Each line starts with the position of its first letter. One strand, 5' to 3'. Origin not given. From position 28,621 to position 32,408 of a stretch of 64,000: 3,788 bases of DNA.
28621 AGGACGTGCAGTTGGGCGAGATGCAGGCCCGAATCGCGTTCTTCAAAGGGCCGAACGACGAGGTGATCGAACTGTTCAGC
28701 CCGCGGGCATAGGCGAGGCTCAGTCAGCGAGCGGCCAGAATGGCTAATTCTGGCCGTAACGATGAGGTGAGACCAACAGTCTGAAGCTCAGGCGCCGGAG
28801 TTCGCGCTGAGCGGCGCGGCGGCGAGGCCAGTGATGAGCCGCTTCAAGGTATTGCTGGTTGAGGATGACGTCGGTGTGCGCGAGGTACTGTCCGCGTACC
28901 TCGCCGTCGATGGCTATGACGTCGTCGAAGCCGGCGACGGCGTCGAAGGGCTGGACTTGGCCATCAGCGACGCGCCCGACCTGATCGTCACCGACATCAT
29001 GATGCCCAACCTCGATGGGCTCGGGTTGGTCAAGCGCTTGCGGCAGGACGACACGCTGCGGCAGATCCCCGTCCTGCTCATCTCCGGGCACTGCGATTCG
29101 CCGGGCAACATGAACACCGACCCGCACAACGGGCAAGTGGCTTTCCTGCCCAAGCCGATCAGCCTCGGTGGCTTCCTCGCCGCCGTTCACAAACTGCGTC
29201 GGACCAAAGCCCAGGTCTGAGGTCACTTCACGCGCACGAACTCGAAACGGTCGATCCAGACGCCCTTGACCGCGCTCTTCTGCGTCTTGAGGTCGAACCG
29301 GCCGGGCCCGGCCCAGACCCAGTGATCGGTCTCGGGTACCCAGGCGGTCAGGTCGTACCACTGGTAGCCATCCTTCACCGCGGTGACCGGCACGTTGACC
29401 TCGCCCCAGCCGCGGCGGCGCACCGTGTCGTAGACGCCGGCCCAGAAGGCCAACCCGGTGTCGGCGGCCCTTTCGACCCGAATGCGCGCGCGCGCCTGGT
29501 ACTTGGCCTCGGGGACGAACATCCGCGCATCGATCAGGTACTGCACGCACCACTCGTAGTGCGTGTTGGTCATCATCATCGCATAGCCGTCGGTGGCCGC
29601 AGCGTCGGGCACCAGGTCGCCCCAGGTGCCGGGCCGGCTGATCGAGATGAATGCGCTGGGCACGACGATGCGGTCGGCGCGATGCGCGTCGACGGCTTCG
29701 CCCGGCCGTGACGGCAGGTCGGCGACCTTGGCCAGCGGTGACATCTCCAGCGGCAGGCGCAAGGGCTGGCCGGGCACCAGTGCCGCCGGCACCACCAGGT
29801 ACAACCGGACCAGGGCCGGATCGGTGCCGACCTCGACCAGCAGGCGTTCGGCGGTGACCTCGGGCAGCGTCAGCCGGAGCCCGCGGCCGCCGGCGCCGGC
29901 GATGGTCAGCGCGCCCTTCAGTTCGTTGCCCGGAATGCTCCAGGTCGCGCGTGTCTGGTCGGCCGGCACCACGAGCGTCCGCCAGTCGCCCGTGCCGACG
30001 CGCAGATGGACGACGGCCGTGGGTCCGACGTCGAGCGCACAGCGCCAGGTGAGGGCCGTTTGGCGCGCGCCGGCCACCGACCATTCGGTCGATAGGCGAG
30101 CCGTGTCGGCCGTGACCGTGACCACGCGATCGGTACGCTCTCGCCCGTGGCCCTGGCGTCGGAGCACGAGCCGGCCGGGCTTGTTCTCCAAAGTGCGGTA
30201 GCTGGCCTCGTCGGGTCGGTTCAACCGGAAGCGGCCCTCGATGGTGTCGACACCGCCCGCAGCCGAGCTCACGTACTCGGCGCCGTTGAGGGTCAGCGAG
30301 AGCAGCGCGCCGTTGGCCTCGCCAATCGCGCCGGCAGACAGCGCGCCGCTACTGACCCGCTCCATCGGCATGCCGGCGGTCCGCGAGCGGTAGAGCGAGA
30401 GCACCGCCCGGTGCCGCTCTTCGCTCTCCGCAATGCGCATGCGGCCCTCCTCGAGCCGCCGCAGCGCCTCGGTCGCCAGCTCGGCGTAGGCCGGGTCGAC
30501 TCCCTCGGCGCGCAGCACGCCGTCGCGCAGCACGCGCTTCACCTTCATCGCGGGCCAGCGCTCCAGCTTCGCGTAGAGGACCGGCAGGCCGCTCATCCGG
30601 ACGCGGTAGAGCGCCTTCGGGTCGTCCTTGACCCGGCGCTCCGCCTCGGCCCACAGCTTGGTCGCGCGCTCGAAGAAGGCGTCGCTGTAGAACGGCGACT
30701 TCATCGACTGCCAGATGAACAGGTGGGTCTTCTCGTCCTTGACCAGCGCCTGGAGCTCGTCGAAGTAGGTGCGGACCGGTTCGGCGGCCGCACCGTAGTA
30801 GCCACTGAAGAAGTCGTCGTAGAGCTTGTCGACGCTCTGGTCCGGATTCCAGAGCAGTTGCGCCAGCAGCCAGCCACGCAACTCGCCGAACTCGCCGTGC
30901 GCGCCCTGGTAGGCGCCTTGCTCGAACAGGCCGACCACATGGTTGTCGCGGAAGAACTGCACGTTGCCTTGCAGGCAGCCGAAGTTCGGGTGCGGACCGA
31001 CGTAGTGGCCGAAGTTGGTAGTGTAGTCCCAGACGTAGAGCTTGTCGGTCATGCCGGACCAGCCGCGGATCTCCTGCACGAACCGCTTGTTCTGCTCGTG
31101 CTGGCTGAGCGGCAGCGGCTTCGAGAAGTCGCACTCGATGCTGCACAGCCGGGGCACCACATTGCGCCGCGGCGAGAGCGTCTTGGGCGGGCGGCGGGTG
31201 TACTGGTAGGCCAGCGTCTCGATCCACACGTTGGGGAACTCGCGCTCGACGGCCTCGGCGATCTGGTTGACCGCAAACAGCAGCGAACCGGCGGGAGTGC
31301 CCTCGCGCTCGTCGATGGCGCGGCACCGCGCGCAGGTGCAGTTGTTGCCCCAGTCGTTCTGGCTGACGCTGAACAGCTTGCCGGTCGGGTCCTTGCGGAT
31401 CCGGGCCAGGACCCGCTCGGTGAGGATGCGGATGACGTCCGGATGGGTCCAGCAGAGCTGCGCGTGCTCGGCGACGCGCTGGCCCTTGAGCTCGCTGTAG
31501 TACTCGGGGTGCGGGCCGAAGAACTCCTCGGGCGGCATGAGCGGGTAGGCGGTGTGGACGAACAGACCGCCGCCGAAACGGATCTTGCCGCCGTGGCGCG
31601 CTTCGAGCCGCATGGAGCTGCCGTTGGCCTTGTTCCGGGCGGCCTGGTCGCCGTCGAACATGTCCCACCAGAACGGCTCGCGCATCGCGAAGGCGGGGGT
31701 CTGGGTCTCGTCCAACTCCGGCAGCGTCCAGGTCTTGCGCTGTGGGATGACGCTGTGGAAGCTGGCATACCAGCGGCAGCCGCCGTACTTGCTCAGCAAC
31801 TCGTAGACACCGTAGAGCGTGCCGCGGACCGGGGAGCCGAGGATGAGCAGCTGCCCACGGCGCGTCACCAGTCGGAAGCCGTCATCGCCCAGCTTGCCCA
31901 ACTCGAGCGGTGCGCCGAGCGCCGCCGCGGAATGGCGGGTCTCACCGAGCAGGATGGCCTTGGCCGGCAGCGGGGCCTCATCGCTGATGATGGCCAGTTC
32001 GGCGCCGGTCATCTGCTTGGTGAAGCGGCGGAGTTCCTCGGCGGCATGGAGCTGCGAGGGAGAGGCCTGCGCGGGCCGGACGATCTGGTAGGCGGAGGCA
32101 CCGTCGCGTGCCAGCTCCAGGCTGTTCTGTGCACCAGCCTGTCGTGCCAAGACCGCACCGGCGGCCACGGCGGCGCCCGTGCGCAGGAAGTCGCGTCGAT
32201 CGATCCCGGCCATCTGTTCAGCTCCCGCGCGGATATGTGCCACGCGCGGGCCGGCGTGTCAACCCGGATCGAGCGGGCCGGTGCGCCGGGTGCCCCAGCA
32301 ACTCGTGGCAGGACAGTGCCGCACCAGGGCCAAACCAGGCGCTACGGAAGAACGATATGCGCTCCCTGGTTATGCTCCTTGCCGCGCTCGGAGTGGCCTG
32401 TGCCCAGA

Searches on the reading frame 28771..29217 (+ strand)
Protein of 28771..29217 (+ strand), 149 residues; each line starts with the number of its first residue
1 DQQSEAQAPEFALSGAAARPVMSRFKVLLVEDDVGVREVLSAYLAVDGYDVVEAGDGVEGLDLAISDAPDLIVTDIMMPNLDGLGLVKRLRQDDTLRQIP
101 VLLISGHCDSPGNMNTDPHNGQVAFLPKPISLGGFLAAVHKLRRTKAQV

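Call 108: search_protein_families(library=pfam, proteins=[window:28771-29217:+], max_evalue=0.1)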
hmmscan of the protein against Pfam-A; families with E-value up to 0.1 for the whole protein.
window:28771-29217:+ (149 aa): 1 family
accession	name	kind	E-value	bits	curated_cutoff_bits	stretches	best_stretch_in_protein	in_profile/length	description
PF00072.30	Response_reg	-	1.4e-20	73.9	30.2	1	27-139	1-110/111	Response regulator receiver domain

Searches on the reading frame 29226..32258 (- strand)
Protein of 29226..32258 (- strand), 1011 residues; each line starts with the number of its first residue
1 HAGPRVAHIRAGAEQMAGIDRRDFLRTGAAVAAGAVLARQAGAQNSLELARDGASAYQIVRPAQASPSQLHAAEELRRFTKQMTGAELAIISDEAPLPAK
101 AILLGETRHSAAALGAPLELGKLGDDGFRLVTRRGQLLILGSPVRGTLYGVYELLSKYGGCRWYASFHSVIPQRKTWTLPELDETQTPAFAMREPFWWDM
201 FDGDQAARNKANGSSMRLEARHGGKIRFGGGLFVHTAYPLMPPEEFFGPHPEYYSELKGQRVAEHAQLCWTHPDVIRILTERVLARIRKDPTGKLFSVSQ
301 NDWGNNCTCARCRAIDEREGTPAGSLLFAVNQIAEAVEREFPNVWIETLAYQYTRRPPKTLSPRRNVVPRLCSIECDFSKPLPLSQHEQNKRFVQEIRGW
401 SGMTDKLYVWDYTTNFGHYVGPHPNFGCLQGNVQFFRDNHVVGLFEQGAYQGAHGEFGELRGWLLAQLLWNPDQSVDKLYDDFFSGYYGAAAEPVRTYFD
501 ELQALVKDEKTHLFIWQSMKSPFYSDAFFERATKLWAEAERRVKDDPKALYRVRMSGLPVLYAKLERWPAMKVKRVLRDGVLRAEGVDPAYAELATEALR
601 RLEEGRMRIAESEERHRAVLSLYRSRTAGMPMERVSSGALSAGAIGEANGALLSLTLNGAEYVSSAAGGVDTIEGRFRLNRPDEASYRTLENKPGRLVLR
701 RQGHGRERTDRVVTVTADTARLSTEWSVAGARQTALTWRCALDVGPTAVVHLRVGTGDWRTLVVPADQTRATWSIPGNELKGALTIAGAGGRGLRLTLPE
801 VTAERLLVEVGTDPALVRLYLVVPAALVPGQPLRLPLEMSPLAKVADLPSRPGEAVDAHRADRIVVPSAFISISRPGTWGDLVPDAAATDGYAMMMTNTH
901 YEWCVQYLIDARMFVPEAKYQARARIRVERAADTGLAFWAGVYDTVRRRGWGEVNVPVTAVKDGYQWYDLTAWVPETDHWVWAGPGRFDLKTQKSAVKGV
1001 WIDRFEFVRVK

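Call 42: search_protein_families(library=pfam, proteins=[window:29226-32258:-], max_evalue=0.001)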
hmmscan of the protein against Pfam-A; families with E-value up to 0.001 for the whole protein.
window:29226-32258:- (1011 aa): 3 families
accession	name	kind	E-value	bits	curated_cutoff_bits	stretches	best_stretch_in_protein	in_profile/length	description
PF16126.11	DUF4838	-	5e-101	338.5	26.6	1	163-500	1-325/325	Domain of unknown function (DUF4838)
PF03648.19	Glyco_hydro_67N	-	1.2e-09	38.9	24.3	1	61-154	25-120/120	Glycosyl hydrolase family 67 N-terminus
PF10518.14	TAT_signal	-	5.8e-05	23.3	22.7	1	19-38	2-21/21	TAT (twin-arginine translocation) pathway signal sequence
